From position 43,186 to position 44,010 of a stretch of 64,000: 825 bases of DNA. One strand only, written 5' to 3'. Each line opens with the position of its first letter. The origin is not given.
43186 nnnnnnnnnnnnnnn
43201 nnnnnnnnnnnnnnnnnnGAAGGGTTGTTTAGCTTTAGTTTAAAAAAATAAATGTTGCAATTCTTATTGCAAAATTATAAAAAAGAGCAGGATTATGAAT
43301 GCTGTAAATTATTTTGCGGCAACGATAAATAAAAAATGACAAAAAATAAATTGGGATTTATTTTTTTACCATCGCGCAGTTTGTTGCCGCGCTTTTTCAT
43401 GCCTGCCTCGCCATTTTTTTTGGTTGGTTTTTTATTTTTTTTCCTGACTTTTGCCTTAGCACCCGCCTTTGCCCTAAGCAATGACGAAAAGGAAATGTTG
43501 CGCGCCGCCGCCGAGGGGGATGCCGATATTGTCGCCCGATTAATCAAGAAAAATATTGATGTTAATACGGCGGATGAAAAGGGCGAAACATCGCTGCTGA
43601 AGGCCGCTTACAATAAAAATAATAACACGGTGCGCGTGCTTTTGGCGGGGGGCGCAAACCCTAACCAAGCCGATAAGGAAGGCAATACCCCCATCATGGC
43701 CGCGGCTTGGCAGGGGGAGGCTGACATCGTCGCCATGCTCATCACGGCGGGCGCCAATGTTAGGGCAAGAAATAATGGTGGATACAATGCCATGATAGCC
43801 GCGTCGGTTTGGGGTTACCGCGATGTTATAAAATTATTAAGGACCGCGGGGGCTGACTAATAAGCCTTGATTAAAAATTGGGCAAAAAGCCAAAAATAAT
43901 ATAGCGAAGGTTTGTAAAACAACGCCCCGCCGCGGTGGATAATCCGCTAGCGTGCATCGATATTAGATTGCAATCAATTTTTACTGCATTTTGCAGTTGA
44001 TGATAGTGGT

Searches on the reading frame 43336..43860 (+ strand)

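Call 30: search_protein_families(library=ncbifam, proteins=[window:43336-43860:+], max_evalue=0.00001)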
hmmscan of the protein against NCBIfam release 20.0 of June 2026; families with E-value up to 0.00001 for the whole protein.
window:43336-43860:+ (174 aa): 5 families
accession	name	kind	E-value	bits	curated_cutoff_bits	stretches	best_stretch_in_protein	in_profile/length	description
NF041931.2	MzaA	equivalog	2.6e-15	56.3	800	1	110-171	29-90/726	MZA anti-phage system associated sigma-70 family RNA polymerase sigma factor MzaA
NF043029.1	T4SS_AnkY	equivalog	1.2e-12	47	600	1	55-123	463-531/543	Dot/Icm T4SS effector AnkY/LegA9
NF043023.1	T4SS_AnkH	equivalog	3.1e-11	42.7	600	1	62-174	11-123/467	Dot/Icm T4SS effector AnkH/LegA3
NF043022.1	T4SS_AnkG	equivalog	3.5e-10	39.2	500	1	48-157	328-444/455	Dot/Icm T4SS effector AnkG/AnkZ/LegA7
NF043028.1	T4SS_AnkX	equivalog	1.7e-06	26.5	1400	1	50-154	582-690/938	Dot/Icm T4SS effector AnkN/AnkX/LegA8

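Call 42: search_protein_families(library=pfam, proteins=[window:43336-43860:+], max_evalue=0.00001)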
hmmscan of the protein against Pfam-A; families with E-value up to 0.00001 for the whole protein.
window:43336-43860:+ (174 aa): 6 families
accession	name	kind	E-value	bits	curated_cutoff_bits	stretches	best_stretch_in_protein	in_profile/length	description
PF12796.13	Ank_2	-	2.3e-31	108.7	27.3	2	56-145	3-89/90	Ankyrin repeats (3 copies)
PF00023.36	Ank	-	5.8e-19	67.6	21.1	1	116-147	2-33/33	Ankyrin repeat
PF13637.12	Ank_4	-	4.5e-17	62.2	22.7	1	55-103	2-50/50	Ankyrin repeats (many copies)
PF13857.12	Ank_5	-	8.7e-17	61.5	27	2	102-154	1-54/56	Ankyrin repeats (many copies)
PF24521.3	Ank_KRIT1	-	1.9e-10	41.1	80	1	49-138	17-107/149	KRIT1 ankyrin-repeats domain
PF13606.12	Ank_3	-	2.6e-09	36.9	22.3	0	83-110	2-29/30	Ankyrin repeat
